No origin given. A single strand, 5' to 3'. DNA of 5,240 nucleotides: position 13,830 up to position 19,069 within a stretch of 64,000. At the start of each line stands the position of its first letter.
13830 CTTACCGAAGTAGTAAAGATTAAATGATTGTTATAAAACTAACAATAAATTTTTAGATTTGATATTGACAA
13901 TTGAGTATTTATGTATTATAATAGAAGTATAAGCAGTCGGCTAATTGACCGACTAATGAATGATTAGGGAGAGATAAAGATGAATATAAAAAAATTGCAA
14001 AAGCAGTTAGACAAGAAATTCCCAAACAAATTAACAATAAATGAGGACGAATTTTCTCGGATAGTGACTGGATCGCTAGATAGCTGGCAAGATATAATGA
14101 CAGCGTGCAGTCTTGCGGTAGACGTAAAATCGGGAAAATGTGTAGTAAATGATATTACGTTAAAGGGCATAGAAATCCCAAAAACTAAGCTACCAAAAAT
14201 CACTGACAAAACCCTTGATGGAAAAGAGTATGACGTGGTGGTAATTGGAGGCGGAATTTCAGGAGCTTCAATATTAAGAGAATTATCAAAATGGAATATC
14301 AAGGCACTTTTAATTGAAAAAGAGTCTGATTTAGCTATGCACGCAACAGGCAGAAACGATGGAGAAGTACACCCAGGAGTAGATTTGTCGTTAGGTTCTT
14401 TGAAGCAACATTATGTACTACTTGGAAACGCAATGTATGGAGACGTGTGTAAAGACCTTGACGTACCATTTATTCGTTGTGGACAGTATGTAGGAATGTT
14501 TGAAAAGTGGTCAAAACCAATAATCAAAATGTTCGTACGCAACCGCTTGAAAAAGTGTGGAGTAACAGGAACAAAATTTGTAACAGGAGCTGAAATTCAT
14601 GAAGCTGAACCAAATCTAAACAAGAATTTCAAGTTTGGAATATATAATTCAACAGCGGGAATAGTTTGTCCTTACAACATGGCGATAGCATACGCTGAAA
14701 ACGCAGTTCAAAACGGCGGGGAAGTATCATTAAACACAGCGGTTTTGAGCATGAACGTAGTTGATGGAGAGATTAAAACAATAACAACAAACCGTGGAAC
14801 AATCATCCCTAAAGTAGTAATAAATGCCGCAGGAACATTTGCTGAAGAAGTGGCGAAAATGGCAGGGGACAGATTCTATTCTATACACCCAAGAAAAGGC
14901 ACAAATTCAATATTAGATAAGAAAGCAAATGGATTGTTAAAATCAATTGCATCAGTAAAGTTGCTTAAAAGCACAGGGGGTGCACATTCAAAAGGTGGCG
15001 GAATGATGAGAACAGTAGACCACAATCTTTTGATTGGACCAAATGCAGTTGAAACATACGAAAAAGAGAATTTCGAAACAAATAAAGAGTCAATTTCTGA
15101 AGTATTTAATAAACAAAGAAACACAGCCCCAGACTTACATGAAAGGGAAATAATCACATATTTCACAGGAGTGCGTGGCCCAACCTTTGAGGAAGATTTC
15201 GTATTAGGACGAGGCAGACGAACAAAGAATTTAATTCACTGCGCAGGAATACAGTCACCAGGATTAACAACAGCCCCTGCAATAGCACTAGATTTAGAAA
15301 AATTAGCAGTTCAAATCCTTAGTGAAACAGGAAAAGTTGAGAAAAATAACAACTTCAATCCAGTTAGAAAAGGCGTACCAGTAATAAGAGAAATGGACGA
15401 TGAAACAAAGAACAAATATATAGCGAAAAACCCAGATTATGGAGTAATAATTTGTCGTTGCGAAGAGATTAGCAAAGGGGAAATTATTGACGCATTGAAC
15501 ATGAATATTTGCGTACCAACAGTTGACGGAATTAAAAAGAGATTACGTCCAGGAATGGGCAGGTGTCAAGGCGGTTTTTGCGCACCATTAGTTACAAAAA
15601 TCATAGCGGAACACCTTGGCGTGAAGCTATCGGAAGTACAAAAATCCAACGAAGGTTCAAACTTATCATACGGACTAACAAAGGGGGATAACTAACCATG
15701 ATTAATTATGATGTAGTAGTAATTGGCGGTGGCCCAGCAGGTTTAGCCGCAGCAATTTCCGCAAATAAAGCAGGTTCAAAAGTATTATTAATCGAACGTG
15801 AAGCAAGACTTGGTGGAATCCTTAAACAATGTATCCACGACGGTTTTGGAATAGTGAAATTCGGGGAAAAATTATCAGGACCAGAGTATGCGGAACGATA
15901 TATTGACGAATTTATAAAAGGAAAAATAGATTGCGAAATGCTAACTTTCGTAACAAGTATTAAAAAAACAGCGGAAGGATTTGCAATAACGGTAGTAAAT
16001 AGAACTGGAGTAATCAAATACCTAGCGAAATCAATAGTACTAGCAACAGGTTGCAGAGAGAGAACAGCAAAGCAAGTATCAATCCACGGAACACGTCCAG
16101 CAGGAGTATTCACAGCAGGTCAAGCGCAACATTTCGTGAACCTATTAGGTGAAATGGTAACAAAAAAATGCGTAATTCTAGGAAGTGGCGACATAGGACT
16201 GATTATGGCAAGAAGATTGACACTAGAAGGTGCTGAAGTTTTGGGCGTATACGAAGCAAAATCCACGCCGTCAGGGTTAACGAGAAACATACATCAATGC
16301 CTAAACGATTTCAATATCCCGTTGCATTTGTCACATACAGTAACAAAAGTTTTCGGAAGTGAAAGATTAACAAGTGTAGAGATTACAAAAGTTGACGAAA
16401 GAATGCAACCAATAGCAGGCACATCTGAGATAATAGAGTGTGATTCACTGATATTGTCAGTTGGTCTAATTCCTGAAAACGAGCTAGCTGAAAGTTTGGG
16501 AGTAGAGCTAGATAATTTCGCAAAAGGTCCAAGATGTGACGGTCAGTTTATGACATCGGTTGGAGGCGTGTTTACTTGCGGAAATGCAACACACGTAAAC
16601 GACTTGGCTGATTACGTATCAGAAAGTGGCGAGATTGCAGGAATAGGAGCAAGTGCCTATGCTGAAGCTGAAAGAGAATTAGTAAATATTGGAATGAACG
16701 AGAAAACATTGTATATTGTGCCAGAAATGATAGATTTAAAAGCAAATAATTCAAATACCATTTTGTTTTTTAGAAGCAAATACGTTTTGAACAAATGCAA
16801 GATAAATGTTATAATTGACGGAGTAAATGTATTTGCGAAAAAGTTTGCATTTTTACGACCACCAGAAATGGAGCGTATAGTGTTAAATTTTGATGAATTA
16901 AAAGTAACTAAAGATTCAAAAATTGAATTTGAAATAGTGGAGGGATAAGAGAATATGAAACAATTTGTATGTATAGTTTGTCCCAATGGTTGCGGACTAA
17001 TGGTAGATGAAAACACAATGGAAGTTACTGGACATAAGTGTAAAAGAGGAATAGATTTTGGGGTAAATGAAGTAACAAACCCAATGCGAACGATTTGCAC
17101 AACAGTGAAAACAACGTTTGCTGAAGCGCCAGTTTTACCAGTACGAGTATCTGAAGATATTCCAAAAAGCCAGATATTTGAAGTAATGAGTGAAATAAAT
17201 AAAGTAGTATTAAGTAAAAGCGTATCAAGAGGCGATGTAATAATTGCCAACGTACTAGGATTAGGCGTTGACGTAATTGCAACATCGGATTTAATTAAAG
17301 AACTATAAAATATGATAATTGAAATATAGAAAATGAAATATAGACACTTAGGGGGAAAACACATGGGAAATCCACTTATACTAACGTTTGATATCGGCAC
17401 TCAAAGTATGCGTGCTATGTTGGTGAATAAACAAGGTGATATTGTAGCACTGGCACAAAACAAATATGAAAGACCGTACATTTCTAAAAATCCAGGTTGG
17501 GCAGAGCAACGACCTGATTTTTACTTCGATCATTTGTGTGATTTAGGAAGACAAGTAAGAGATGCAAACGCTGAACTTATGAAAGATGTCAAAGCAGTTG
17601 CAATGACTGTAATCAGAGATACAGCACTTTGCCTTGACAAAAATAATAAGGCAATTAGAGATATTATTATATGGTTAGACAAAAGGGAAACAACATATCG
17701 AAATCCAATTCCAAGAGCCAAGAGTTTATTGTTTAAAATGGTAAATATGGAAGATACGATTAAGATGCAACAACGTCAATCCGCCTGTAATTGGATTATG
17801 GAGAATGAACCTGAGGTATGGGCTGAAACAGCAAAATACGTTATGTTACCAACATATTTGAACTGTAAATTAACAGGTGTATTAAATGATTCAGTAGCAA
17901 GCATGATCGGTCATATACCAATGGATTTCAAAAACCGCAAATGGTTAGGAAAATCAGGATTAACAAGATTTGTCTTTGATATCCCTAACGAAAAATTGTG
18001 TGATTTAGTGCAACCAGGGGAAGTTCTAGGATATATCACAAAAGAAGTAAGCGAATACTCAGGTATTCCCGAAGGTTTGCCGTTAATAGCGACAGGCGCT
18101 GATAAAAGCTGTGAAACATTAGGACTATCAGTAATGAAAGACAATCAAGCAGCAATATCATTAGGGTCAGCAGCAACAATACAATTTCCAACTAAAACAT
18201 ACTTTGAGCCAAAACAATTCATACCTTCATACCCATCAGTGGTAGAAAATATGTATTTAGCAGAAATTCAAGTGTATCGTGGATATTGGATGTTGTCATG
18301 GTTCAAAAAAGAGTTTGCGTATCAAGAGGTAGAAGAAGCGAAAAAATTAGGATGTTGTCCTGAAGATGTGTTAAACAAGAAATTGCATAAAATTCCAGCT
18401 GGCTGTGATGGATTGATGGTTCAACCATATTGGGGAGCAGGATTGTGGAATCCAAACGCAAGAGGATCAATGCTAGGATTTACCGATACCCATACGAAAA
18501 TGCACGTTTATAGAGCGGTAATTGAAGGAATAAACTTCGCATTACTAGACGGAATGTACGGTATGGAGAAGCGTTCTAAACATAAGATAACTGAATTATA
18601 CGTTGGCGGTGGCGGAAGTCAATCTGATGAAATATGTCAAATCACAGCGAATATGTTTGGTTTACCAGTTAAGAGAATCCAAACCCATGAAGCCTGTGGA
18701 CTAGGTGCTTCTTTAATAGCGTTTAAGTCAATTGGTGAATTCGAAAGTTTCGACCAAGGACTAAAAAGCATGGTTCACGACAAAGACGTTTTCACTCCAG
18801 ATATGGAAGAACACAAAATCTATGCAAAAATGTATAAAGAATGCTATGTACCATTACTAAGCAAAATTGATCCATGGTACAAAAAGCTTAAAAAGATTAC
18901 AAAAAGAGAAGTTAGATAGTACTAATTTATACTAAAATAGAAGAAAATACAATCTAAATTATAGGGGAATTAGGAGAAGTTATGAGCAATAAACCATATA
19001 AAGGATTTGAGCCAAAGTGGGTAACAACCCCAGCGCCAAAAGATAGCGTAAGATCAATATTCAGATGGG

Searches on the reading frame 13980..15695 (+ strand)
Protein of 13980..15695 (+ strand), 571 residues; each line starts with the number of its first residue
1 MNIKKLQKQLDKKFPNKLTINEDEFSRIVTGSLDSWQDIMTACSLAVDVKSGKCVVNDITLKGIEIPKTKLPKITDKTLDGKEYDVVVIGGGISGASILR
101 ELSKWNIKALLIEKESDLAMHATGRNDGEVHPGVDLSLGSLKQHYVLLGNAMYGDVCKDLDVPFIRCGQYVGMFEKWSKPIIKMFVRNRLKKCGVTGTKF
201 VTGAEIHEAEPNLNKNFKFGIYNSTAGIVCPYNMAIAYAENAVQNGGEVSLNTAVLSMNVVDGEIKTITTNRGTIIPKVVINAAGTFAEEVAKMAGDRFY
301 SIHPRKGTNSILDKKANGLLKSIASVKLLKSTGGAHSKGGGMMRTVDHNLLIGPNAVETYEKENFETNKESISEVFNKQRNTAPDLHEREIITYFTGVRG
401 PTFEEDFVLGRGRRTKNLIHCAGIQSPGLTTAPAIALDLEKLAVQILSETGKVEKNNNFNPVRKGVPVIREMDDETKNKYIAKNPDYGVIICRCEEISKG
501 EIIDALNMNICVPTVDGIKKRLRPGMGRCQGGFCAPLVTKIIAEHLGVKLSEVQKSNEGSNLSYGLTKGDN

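Call 126: search_protein_families(library=pfam, proteins=[window:13980-15695:+], max_evalue=0.00001)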
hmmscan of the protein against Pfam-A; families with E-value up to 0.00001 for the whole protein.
window:13980-15695:+ (571 aa): 3 families
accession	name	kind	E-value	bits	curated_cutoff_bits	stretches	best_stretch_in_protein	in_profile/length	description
PF01266.30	DAO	-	8.4e-56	190.4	27.9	1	85-437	1-348/353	FAD dependent oxidoreductase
PF04324.20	Fer2_BFD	-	8.4e-11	42.5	26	1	490-544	1-50/50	BFD-like [2Fe-2S] binding domain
PF13450.12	NAD_binding_8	-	9.5e-06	26.2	21.9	0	88-134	1-43/68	NAD(P)-binding Rossmann-like domain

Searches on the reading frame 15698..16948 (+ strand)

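Call 127: search_protein_families(library=pfam, proteins=[window:15698-16948:+], max_evalue=0.00001)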
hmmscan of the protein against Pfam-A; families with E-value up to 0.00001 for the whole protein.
window:15698-16948:+ (416 aa): 10 families
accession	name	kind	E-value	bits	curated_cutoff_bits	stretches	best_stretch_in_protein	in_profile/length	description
PF07992.20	Pyr_redox_2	-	1.5e-32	113.7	26.1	1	4-299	1-279/291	Pyridine nucleotide-disulphide oxidoreductase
PF13738.12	Pyr_redox_3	-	2.7e-13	50.3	30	0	57-295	76-305/305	Pyridine nucleotide-disulphide oxidoreductase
PF13450.12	NAD_binding_8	-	4.7e-13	49.7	21.9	1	8-49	1-42/68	NAD(P)-binding Rossmann-like domain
PF12831.13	FAD_oxidored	-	2.5e-12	47.3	27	1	5-42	1-38/416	FAD dependent oxidoreductase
PF00070.33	Pyr_redox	-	1e-10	42.4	22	0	6-39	2-35/82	Pyridine nucleotide-disulphide oxidoreductase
PF03486.20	HI0933_like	-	2e-09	37.7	50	1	5-65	2-60/244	HI0933-like protein Rossmann domain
PF00890.30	FAD_binding_2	-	4.1e-08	33.3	20.4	1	5-40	1-36/414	FAD binding domain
PF01266.30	DAO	-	5.1e-07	30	27.9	1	5-39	1-35/353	FAD dependent oxidoreductase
PF01946.23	Thi4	-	7.2e-07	29.1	26.2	0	3-40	17-55/235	Thi4 family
PF01134.28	GIDA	-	2.8e-06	27.1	22.1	1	5-34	1-30/391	Glucose inhibited division protein A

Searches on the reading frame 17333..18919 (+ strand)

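Call 127: search_protein_families(library=pfam, proteins=[window:17333-18919:+], max_evalue=0.00001)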
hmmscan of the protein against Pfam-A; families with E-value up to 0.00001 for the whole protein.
window:17333-18919:+ (528 aa): 2 families
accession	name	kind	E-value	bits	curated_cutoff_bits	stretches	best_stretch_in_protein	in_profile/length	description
PF00370.27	FGGY_N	-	8.7e-37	127.5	28.8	1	16-264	2-245/245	FGGY family of carbohydrate kinases, N-terminal domain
PF02782.22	FGGY_C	-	1.7e-27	96.9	27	1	274-465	2-196/198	FGGY family of carbohydrate kinases, C-terminal domain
